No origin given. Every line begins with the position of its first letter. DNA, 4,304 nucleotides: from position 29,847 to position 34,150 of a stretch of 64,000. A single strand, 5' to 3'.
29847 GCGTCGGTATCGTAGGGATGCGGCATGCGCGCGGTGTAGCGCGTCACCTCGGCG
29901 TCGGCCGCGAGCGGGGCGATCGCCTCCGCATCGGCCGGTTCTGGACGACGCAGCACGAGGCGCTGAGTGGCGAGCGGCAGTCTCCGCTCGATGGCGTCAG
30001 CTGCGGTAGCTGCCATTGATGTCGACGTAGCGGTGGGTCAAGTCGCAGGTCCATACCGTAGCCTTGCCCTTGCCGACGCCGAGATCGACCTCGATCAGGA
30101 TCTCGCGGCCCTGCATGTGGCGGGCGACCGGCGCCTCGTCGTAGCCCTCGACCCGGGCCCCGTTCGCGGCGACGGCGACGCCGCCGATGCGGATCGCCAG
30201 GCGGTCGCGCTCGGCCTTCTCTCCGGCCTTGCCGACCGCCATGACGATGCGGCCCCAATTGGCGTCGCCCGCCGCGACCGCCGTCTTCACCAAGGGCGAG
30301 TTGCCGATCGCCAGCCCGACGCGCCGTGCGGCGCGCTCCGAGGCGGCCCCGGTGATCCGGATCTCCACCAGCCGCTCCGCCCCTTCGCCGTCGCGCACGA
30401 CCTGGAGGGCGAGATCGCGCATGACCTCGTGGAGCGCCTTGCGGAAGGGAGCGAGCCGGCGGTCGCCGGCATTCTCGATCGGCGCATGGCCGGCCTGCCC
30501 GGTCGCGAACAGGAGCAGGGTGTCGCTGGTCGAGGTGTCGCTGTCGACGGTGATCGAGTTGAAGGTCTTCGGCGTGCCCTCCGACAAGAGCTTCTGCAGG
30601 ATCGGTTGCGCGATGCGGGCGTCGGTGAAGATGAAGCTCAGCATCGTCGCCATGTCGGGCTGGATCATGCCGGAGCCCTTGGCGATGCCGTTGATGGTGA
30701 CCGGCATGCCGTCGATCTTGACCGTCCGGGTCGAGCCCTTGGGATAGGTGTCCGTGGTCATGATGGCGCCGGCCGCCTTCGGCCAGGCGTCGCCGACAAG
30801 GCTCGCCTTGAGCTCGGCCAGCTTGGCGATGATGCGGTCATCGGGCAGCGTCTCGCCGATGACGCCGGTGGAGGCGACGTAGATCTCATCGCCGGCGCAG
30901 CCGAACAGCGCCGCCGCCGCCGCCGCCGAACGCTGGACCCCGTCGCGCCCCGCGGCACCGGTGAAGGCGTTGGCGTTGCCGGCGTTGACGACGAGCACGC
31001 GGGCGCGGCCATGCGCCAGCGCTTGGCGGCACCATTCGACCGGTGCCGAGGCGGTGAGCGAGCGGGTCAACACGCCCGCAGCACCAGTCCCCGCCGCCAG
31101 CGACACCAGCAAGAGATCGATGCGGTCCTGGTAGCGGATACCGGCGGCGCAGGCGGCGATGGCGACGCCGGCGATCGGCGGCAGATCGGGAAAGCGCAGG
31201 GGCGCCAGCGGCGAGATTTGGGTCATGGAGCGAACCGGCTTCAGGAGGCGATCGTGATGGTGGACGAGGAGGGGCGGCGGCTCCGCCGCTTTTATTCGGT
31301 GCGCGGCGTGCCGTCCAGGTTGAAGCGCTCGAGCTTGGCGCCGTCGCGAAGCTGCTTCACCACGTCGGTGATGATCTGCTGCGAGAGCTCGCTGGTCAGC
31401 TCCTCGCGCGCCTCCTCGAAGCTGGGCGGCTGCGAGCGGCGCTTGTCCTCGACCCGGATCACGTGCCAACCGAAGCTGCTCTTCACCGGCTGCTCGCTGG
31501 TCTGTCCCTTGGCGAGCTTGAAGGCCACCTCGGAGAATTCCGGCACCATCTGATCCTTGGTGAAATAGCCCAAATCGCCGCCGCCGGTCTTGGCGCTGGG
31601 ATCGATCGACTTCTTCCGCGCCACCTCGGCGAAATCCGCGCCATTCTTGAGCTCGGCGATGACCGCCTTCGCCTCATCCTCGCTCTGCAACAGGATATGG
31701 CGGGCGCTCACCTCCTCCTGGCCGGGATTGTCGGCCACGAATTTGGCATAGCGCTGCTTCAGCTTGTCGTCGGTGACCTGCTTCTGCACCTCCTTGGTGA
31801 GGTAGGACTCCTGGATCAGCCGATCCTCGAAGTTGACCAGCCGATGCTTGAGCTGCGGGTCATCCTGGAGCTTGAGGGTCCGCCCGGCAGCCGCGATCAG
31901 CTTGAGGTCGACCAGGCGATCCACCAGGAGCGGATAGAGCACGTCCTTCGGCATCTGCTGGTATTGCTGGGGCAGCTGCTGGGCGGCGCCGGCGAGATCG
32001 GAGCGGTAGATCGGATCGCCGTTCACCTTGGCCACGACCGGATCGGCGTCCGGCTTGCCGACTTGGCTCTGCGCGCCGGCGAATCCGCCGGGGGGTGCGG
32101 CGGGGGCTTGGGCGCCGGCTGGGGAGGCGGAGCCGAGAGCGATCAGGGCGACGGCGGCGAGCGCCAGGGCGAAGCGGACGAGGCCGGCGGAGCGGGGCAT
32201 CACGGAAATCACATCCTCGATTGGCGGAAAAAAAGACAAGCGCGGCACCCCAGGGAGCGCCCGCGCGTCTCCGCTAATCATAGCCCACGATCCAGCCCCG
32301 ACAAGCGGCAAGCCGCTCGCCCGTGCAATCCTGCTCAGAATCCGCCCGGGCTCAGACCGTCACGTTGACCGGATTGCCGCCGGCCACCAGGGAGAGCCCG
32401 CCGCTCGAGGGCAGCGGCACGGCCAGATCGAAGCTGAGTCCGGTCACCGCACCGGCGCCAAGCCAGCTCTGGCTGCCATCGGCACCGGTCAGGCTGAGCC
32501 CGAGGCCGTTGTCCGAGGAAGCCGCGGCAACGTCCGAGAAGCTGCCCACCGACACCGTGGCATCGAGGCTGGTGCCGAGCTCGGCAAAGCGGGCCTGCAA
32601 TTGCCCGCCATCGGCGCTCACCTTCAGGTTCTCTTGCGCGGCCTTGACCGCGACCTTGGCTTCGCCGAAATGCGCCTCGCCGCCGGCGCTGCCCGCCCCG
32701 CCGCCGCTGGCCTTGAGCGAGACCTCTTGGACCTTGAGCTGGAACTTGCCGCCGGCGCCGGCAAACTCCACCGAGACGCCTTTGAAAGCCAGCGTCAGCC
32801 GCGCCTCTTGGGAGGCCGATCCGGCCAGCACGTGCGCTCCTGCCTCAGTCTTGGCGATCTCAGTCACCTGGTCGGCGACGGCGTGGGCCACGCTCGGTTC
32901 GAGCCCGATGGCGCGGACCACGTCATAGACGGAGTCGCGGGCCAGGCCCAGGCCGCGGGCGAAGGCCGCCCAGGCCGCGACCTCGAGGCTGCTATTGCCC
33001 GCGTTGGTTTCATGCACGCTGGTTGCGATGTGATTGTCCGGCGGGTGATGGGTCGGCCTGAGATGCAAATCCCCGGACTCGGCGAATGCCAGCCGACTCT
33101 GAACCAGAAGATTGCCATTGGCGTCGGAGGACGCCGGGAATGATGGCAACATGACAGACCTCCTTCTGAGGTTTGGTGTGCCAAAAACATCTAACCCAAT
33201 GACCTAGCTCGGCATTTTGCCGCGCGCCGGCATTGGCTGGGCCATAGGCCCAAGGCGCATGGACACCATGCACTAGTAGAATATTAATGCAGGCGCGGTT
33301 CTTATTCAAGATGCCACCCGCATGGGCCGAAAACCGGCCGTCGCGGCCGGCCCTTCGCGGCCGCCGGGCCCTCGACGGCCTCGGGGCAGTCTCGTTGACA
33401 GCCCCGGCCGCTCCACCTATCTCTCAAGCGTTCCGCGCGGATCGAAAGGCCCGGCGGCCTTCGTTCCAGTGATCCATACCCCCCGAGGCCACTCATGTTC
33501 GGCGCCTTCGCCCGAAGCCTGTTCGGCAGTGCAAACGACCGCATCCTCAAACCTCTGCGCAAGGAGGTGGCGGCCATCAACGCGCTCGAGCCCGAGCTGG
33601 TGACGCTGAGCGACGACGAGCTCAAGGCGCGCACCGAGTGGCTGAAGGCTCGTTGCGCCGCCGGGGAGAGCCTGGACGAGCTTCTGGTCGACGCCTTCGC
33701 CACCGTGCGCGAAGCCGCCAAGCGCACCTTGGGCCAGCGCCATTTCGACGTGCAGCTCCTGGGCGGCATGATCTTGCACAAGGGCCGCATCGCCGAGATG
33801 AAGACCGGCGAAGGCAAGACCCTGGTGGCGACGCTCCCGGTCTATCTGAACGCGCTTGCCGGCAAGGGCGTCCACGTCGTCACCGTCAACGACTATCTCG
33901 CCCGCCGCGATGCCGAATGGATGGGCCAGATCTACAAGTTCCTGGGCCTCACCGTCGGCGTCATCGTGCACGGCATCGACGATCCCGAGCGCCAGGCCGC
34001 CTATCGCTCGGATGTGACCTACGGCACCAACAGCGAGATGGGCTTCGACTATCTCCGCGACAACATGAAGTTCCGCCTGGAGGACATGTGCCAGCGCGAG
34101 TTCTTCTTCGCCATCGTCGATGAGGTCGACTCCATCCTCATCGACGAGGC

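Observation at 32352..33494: Orphan 266-aa protein of unknown fold inserted between the conserved PPIase and secA, with a strong SD and a low-GC divergent promoter region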

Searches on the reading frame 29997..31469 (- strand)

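Call 3: search_protein_families(library=pfam, proteins=[window:29997-31469:-], max_evalue=1)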
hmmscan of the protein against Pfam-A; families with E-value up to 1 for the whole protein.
window:29997-31469:- (490 aa): 1 family
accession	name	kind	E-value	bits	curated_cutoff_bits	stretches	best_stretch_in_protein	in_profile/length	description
PF01960.23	ArgJ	-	1.6e-137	458.7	32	1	105-490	3-377/377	ArgJ family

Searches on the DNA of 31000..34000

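Call 66: search_rna_families(source=window, start=31000, end=34000, threshold=evalue, max_evalue=1)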
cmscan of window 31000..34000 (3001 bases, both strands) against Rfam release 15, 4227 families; matches with E-value up to 1: 1.
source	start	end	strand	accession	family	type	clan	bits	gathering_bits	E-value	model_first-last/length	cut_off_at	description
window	31651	31723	-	RF01129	sR44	Gene; snRNA; snoRNA; CD-box;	-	18.8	45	0.15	1-55/55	no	Small nucleolar RNA sR44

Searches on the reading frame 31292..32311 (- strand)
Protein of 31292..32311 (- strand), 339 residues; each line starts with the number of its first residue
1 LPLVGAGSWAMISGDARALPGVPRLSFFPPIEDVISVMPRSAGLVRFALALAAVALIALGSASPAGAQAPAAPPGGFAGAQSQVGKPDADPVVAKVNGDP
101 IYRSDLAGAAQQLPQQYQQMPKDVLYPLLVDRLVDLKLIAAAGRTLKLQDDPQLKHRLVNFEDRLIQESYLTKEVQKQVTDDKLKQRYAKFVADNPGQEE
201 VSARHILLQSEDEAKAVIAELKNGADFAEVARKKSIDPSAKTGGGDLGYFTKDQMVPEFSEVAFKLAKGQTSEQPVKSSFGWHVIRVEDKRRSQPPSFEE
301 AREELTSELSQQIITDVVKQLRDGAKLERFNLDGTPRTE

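Call 3: search_protein_families(library=pfam, proteins=[window:31292-32311:-], max_evalue=1)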
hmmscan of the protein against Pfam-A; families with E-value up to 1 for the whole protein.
window:31292-32311:- (339 aa): 7 families
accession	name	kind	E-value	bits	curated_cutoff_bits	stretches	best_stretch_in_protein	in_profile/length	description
PF13616.12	Rotamase_3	-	1.6e-24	87.1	22.5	1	189-291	4-116/116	PPIC-type PPIASE domain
PF00639.27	Rotamase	-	2e-22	80.4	21.7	1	210-289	18-97/97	PPIC-type PPIASE domain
PF13145.12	Rotamase_2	-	1.5e-18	68.2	27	1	179-303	1-121/121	PPIC-type PPIASE domain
PF13624.11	SurA_N_3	-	0.00022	21.5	27.2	1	77-122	27-70/162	SurA-like N-terminal domain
PF13623.11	SurA_N_2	-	0.0076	16.6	28.5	1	77-120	28-70/145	SurA-like N-terminal domain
PF09312.16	SurA_N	-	0.089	13.4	30.8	1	90-149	2-66/118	SurA N-terminal domain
PF13228.11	DUF4037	-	0.25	12.5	22.1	1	101-173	17-91/101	Domain of unknown function (DUF4037)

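Call 31: find_related_loci(query=window:31292-32200:-, collection=genome_contigs, flank=6000)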
Query window:31292-32200:- (302 aa) in genome_contigs; peptide patterns used: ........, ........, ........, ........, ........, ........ (x = any residue, [..] = any of these).
600 stretches matched a pattern (row limit reached: there are more); 369 encode a relative of the query (tblastn E <= 1e-3); the best 80 are kept; 80 distinct loci.
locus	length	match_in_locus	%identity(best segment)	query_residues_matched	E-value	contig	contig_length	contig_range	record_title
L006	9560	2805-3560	58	50-302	4e-102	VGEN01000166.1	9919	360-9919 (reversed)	MAG: Alphaproteobacteria bacterium isolate K_Offshore_80m_m2_107 K_Offshore_80m_m2_107_Ga0194132_10013478, whole genome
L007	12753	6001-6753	60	50-301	6e-101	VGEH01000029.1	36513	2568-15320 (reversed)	MAG: Alphaproteobacteria bacterium isolate K_Offshore_80m_m2_051 K_Offshore_80m_m2_051_Ga0194132_10002282, whole genome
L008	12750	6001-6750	52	53-302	5e-86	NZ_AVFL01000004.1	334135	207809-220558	Skermanella stibiiresistens SB22 contig5, whole genome shotgun sequence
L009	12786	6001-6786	51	37-299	1e-82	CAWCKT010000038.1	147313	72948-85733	MAG: uncultured Alphaproteobacteria bacterium isolate MFD01248.bin.1.15 genome assembly, contig: contig_3653, whole geno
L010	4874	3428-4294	49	7-299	1e-81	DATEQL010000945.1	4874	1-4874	MAG TPA_asm: Stellaceae bacterium isolate SMAG_U9046 k141_411617, whole genome shotgun sequence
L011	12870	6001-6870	48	7-302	1e-80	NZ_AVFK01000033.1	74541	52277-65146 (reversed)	Skermanella aerolata KACC 11604 strain 5416T-32 contig41, whole genome shotgun sequence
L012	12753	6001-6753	52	48-299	2e-79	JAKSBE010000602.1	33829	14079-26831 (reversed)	MAG: Kiloniellales bacterium isolate MAG.149 k141_2268654, whole genome shotgun sequence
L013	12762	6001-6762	51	43-299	6e-79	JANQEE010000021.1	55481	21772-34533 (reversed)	MAG: Minwuiaceae bacterium isolate PL23a_bin.115 k99_3868075, whole genome shotgun sequence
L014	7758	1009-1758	51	53-302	2e-78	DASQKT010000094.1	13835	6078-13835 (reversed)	MAG TPA_asm: Skermanella sp. isolate SMAG_U11919 k141_2137522, whole genome shotgun sequence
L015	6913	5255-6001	51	53-302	2e-78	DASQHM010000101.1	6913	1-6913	MAG TPA_asm: Candidatus Cybelea sp. isolate SMAG_U11833 k141_217238, whole genome shotgun sequence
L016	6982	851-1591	50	52-299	1e-77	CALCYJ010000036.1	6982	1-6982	MAG TPA_asm: uncultured Rhodospirillales bacterium isolate ERR1654126_bin.17_CONCOCT_v1.1_MAG genome assembly, contig: E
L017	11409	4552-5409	44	10-299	7e-75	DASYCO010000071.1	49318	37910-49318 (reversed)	MAG TPA_asm: Alphaproteobacteria bacterium isolate SMAG_U4935 k141_4449545, whole genome shotgun sequence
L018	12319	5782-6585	49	30-299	9e-75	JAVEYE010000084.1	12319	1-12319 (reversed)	MAG: Rhodospirillales bacterium isolate BF4_22 NODE_16441_length_12319_cov_4.571768_Biofilm4, whole genome shotgun seque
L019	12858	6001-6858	46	1-293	8e-71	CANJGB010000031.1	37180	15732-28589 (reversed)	MAG: Alphaproteobacteria bacterium isolate RH-23may17-1174 genome assembly, contig: RH-23may17-C7839, whole genome shotg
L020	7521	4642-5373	48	53-297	6e-70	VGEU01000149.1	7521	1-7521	MAG: Alphaproteobacteria bacterium isolate K_Offshore_80m_m2_191 K_Offshore_80m_m2_191_Ga0194132_10018454, whole genome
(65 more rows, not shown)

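Call 38: search_protein_families(library=pfam, proteins=[L007:5073-5798:+, L008:3049-4221:+, L008:4342-5700:+], max_evalue=1)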
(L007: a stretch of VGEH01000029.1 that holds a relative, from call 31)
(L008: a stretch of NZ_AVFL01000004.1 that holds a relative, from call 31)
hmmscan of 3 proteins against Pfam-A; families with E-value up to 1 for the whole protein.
L007:5073-5798:+ (241 aa): 0 families

L008:3049-4221:+ (390 aa): 1 family
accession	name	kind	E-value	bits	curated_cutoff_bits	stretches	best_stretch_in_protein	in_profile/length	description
PF00640.29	PID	-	0.18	12.3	20.9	1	31-103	9-85/140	Phosphotyrosine interaction domain (PTB/PID)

L008:4342-5700:+ (452 aa): 2 families
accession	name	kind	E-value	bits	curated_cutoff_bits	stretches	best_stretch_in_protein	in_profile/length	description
PF13449.12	Phytase-like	-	6.5e-46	157.9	27.6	1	82-428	14-284/284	Esterase-like activity of phytase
PF13609.12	Porin_4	-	0.19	12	27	1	18-74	1-49/310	Gram-negative porin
